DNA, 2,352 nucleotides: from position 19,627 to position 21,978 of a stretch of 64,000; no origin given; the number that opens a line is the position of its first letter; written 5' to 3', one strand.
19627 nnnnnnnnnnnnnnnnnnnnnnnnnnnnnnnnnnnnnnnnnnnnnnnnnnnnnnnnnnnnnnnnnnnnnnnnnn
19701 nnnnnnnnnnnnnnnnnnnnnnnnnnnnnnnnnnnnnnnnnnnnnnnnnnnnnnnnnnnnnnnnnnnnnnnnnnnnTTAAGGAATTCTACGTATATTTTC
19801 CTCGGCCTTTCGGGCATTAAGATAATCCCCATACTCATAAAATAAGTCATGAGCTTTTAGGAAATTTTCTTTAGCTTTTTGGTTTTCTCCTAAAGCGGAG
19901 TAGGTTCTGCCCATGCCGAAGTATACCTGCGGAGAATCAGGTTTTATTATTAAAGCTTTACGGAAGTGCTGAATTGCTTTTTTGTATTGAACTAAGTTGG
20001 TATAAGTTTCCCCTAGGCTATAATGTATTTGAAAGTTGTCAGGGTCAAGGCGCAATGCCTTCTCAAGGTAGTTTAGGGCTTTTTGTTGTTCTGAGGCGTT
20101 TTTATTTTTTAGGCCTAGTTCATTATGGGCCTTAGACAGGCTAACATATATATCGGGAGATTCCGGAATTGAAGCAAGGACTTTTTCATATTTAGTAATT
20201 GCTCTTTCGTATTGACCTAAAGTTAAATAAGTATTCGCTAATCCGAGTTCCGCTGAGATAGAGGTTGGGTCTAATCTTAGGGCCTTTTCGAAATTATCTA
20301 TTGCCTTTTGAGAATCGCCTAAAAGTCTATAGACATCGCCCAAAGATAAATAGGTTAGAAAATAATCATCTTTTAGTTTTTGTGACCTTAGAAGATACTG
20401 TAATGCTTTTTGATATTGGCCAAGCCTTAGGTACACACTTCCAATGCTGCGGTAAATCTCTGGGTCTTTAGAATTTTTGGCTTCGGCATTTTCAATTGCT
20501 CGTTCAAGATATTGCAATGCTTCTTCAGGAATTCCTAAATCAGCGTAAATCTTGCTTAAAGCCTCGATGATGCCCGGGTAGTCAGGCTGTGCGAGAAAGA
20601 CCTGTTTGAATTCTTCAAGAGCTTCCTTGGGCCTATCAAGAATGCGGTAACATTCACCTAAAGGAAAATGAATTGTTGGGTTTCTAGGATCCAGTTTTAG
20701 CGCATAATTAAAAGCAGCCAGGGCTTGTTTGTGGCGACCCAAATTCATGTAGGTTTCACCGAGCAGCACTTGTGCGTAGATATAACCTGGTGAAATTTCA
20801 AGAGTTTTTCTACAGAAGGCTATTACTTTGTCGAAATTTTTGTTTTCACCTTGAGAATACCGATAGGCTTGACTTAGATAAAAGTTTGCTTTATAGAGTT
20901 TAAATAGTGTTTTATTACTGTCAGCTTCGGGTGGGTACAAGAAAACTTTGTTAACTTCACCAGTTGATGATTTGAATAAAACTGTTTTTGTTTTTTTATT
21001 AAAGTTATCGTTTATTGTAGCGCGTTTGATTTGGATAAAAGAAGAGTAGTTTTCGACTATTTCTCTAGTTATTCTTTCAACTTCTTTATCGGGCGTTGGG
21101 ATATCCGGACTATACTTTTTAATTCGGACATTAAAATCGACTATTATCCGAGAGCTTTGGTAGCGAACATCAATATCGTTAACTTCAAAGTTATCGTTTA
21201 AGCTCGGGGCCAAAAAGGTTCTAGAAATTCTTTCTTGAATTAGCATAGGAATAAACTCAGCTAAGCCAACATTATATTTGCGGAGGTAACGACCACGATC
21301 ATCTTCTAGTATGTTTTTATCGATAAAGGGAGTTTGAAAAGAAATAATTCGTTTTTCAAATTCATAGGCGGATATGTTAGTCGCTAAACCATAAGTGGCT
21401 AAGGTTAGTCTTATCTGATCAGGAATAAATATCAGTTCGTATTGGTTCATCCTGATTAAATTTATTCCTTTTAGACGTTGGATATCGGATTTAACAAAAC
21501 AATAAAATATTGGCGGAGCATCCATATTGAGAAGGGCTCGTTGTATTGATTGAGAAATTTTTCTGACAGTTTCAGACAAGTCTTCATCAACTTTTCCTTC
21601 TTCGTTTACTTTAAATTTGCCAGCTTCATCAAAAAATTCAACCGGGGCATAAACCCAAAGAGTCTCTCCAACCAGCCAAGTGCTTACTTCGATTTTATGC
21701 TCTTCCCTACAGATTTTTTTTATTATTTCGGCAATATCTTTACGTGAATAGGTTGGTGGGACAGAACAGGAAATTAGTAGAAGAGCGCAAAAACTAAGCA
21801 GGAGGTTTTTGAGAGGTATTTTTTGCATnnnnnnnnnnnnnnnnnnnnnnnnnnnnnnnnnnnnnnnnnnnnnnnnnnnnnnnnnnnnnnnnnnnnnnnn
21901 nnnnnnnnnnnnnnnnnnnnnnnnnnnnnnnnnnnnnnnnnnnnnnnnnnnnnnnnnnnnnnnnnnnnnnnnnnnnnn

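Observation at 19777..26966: Internally duplicated 'double FtsH' (TM-AAA-M41-AAA-M41) with a TPR lipoprotein, divergent from hflKC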

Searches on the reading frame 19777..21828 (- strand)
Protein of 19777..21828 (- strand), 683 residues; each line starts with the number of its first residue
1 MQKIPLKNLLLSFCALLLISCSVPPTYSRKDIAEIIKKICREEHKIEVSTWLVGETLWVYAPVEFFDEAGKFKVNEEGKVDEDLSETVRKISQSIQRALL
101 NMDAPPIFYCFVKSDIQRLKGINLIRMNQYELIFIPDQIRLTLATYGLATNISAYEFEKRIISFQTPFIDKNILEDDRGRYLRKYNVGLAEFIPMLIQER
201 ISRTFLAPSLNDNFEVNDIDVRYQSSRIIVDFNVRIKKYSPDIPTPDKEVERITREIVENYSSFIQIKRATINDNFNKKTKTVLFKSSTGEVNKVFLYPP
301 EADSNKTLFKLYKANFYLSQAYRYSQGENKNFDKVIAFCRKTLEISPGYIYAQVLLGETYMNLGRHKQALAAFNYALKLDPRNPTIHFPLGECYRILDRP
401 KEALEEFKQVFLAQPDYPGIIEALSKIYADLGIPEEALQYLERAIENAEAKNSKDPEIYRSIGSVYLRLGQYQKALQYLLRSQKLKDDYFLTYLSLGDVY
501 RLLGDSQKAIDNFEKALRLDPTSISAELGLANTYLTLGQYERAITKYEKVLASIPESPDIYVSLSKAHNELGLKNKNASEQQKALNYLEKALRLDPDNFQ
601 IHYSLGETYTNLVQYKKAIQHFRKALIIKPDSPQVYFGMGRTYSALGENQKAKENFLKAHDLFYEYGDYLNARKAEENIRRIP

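Call 3: search_protein_families(library=pfam, proteins=[window:19777-21828:-], max_evalue=0.01)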
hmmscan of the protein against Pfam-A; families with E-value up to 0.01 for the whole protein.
window:19777-21828:- (683 aa): 46 families (the best 25 are shown)
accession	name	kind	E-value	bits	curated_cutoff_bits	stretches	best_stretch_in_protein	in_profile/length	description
PF00515.34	TPR_1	-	3.1e-54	179.1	27.8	6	492-522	3-33/34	Tetratricopeptide repeat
PF07719.23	TPR_2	-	1.7e-50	165.4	27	6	352-383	3-34/34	Tetratricopeptide repeat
PF13414.12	TPR_11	-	6.1e-44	147.9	26.8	6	357-394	1-38/42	TPR repeat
PF13181.12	TPR_8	-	8.8e-43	141.3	25.7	4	493-522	4-33/34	Tetratricopeptide repeat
PF14559.12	TPR_19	-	3.3e-41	139.9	25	6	504-560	5-61/68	Tetratricopeptide repeat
PF13424.12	TPR_12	-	1.3e-37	128.3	30.1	5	458-520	5-75/77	Tetratricopeptide repeat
PF13432.12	TPR_16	-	5.9e-36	122.9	32.7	4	356-409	3-56/65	Tetratricopeptide repeat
PF13431.12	TPR_17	-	1.4e-35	119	24.4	3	588-620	2-34/34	Tetratricopeptide repeat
PF13428.12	TPR_14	-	1.6e-32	109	23.5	3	493-531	4-42/44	Tetratricopeptide repeat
PF13176.12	TPR_7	-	5.7e-25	85.7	27.9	2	529-553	4-28/36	Tetratricopeptide repeat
PF12895.13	ANAPC3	-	1e-22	80.6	27.2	3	329-407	2-79/82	Anaphase-promoting complex, cyclosome, subunit 3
PF13371.12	TPR_9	-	8.5e-21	74.2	35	2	357-416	2-61/73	Tetratricopeptide repeat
PF23914.1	TPR_CcmH_CycH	-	2.8e-20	73.2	42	3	532-630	58-153/158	Cytochrome c-type biogenesis protein H TPR domain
PF13174.12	TPR_6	-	4.4e-15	55.7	26.3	0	493-523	3-33/33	Tetratricopeptide repeat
PF13429.12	TPR_15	-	2e-14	54.1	26.2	2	393-512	155-270/280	Tetratricopeptide repeat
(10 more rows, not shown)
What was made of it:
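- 19777..20901 (-): Lineage-specific TPR array at the C-terminal end of the lipoprotein (res ~310-683). Pfam TPR_1, TPR_2 and related families (call 3).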

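Call 4: search_protein_families(library=ncbifam, proteins=[window:19777-21828:-], max_evalue=0.01)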
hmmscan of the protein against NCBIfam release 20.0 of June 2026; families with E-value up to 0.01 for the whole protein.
window:19777-21828:- (683 aa): 45 families (the best 25 are shown)
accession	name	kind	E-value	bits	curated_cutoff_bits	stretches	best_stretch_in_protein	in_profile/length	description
TIGR02917.1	PEP_TPR_lipo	equivalog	4.7e-43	147.2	312.2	3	445-569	352-476/899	XrtA/PEP-CTERM system TPR-repeat protein PrsT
NF040959.1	MamA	equivalog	4.2e-42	143.9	200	4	456-585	37-166/204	magnetosome protein MamA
TIGR02552.1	LcrH_SycD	equivalog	7.7e-31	106.6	104.8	3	594-666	47-119/136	SycD/LcrH family type III secretion system chaperone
TIGR02521.1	type_IV_pilW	equivalog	6.2e-30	104.5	154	3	565-659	31-125/234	type IV pilus biogenesis/stability protein PilW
NF033762.1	social_mot_Tgl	equivalog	1.5e-21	76.9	225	3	362-509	43-189/252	social motility TPR repeat lipoprotein Tgl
NF047507.1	TPR_BatC_Lepto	exception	1.7e-18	66.9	175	0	536-598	70-129/214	TPR repeat-containing protein BatC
NF008756.0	PRK11788.1-4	equivalog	2.2e-18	66.5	474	3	471-552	156-242/389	lipopolysaccharide assembly protein LapB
TIGR00540.1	TPR_hemY_coli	hypoth_equivalog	7.2e-18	64.5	142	2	576-658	303-384/385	heme biosynthesis-associated TPR protein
NF047558.1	TPR_END_plus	domain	9.3e-18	63.9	32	1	425-448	6-29/56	TPR end-of-group domain-containing protein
NF033758.1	gliding_GltE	equivalog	2.3e-17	63.1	225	3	496-662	160-319/411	adventurous gliding motility TPR repeat lipoprotein GltE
NF052312.1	T9SS_PorW_SprE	equivalog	4.6e-17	61.9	250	2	313-500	142-338/716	type IX secretion system periplasmic lipoprotein PorW/SprE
NF047371.1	FlcA_CTERM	equivalog_domain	7.5e-17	61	300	3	576-663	450-537/646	periplasmic flagellar collar protein FlcA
TIGR03939.1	PGA_TPR_OMP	equivalog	2.8e-16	58.9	366.65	2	494-558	433-497/800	poly-beta-1,6 N-acetyl-D-glucosamine export porin PgaA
NF033920.0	C39_PA2778_fam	equivalog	4.4e-16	59.1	150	3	504-587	170-253/255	PA2778 family cysteine peptidase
NF008757.0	PRK11788.1-5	equivalog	6.7e-16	58.4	363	2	314-447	180-311/388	lipopolysaccharide assembly protein LapB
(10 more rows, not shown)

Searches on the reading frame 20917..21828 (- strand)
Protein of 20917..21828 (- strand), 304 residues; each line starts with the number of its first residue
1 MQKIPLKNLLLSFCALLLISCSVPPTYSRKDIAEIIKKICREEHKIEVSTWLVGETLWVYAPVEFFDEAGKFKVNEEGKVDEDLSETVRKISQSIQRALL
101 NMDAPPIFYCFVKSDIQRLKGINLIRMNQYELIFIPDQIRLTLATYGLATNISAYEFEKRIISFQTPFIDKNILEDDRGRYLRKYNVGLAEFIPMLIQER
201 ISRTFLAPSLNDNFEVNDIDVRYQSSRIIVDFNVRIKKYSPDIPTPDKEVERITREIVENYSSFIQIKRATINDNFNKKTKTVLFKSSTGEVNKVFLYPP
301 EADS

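Call 30: find_homologous_proteins(query=window:20917-21828:-, max_evalue=0.001)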
Query seq(304 aa) (304 aa): 2 proteins with E <= 0.001 among 1177 candidates.
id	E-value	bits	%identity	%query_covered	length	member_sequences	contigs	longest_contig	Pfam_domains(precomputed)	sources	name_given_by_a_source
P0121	1.8e-37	147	34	90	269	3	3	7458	-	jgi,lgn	-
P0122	2.0e-34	137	33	92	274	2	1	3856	-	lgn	-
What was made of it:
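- Tried and rejected: Word-indexed search with the lipoprotein domain: only 2 hits (call 30).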

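Call 46: search_protein_representatives(alignment_id=A2)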
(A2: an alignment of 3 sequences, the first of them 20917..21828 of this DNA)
Query: 3 sequences, 277 profile positions. Proteins with E-value up to 0.001 (for the whole library): 587; up to 1e-10: 297; up to 1e-30: 82. The best 150 are listed.
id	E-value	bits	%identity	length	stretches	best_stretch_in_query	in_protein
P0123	7.9e-135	464.7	-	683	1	1-276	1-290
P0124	1.0e-91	323.3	-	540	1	1-272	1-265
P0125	1.7e-90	319.3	-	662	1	1-269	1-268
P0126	7.0e-89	314.0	-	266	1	1-274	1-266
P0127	2.9e-88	311.9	-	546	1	1-270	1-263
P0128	1.1e-87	310.1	-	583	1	7-272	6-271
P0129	1.3e-87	309.8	-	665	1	1-270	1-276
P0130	4.7e-85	301.4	-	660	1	1-270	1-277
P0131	5.9e-85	301.1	-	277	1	1-274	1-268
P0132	6.0e-84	297.8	-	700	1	1-267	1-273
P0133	1.1e-81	290.3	-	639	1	1-270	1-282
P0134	1.6e-78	280.0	-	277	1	1-274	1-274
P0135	2.0e-77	276.4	-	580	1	1-272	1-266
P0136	4.7e-77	275.2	-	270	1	1-275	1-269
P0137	6.6e-77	274.7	-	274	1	6-273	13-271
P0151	1.9e-65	237.1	-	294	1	8-269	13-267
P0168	8.0e-52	192.4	-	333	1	6-262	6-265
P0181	6.3e-41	156.7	-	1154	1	28-189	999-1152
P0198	4.6e-33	130.9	-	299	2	75-205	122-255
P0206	3.2e-30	121.6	-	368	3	63-204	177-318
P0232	7.3e-22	94.1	-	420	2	13-163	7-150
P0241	1.4e-20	90.0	-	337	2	8-205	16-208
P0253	4.9e-19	84.9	-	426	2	6-167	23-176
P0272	1.5e-17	80.0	-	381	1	10-160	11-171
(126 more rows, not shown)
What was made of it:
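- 20959..21828 (-): Partner lipoprotein: signal peptide with lipobox LISC (Cys21), followed by the conserved N-terminal domain of about 270 aa (no Pfam family). 587 cluster representatives (call 46).
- Tried and rejected: The exhaustive HMMER search was needed (call 46).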

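Call 59: predict_structure(alignment_id=A3)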
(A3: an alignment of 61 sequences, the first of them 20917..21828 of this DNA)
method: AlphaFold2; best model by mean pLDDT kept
length: 304 residues; sequences in the alignment: 61
mean_pLDDT: 89.9   pTM: 0.85
mean pLDDT of the five models: 89.9, 89.5, 89.2, 89.2, 88.8
residues with pLDDT >= 90: 227; 70-90: 45; 50-70: 19; < 50: 13
segments of 3 or more residues with pLDDT < 50: 292-304
pLDDT, mean of each block of 10 residues (from residue 1): 75 84 84 98 98 98 91 91 96 97 96 84 78 96 87 93 88 86 96 98 97 98 97 98 97 97 93 98 81 45 45
secondary structure, 60 per line:
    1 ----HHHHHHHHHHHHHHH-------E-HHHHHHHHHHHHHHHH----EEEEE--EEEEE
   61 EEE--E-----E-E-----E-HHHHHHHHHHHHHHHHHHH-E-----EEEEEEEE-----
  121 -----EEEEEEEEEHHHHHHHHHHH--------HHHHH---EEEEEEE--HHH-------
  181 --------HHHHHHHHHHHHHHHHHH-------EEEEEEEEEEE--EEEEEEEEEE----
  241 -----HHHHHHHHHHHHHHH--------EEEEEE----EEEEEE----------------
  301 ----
elements in order: H5-19 H29-44 E49-53 E56-63 H82-100 E108-115 E126-134 H135-145 H154-158 E162-168 H189-206 E214-224 E227-236 H246-260 E269-274 E279-284
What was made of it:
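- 20959..21828 (-): AF2 pLDDT 89.9, pTM 0.85 (call 59).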

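Call 62: search_protein_families(library=pfam, proteins=[window:20917-21828:-, P0126, P0198], max_evalue=1)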
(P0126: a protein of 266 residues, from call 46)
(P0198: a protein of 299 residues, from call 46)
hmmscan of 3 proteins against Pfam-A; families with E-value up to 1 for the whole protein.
window:20917-21828:- (304 aa): 1 family
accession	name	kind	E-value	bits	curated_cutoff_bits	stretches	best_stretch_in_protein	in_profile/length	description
PF19478.4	TrbL_2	-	0.19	11.9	27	1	39-115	69-142/174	TrbL/VirB6 plasmid conjugal transfer like protein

P0126 (266 aa): 1 family
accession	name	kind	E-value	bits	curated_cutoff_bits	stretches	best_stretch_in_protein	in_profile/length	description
PF19122.5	DUF5806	-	0.012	15.9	33.5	1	27-83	64-112/148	Family of unknown function (DUF5806)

P0198 (299 aa): 0 families

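Call 64: list_cluster_members(proteins=[P0126, P0151, P0168, P0198, P0206, P0232, P0241, P0253, P0272, P0181])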
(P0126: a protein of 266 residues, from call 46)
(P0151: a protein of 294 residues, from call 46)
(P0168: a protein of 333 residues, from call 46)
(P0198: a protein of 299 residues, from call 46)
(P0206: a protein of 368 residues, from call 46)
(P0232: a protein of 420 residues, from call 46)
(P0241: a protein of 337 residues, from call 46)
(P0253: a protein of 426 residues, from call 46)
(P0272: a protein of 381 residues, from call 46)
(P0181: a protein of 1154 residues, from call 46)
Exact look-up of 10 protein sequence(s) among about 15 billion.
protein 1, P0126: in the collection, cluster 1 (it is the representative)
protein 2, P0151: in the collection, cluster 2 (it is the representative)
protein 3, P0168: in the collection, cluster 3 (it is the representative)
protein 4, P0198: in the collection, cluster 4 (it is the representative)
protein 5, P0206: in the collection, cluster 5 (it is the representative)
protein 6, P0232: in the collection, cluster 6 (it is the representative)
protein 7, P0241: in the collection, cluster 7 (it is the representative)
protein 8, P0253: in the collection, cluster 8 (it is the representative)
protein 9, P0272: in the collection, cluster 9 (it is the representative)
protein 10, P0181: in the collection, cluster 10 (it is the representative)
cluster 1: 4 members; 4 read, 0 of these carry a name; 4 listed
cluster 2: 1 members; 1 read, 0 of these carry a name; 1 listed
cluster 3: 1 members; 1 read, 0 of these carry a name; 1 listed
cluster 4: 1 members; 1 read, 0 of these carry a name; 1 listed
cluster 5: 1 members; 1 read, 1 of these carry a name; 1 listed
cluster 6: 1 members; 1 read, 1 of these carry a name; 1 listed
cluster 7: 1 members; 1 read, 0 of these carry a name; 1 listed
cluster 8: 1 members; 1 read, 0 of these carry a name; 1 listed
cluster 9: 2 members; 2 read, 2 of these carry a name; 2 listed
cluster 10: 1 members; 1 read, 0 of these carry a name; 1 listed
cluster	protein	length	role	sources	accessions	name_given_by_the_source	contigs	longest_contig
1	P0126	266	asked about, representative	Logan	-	-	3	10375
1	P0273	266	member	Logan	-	-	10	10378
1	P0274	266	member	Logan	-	-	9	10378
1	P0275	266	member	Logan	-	-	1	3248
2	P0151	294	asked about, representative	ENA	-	-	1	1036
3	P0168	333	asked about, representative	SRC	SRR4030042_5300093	-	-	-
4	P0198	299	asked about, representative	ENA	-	-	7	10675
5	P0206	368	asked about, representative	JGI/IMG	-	hypothetical protein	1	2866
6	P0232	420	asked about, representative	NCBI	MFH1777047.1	MAG: hypothetical protein ABH952_05765 [Candidatus Omnitrophota bacterium]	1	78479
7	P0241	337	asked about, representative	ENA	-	-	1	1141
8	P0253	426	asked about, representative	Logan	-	-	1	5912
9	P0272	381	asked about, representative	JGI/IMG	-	hypothetical protein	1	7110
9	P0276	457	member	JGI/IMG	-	hypothetical protein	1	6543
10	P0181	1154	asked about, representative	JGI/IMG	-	-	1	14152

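Call 76: find_related_loci(query=A2, collection=metagenome_contigs, flank=5000)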
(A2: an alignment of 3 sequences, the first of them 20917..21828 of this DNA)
Query A2 (304 aa) in metagenome_contigs; peptide patterns used: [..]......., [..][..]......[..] (x = any residue, [..] = any of these).
114 stretches matched a pattern; 8 encode a relative of the query (tblastn E <= 1e-3); 8 distinct loci.
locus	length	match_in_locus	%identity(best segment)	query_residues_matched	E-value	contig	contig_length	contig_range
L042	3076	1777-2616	40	1-288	6e-71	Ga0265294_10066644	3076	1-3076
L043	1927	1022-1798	35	1-281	6e-55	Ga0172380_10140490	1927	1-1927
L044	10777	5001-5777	35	1-281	2e-49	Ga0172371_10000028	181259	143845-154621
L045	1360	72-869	34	1-287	1e-50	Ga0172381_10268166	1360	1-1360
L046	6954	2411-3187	33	1-281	1e-47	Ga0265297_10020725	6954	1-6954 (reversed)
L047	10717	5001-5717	33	21-281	2e-44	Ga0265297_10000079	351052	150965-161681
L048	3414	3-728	33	13-275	1e-40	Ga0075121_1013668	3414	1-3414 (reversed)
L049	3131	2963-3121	53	21-72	1e-12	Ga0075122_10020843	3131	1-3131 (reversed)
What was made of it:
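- Tried and rejected: The 3-sequence alignment gave 8 loci (call 76).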
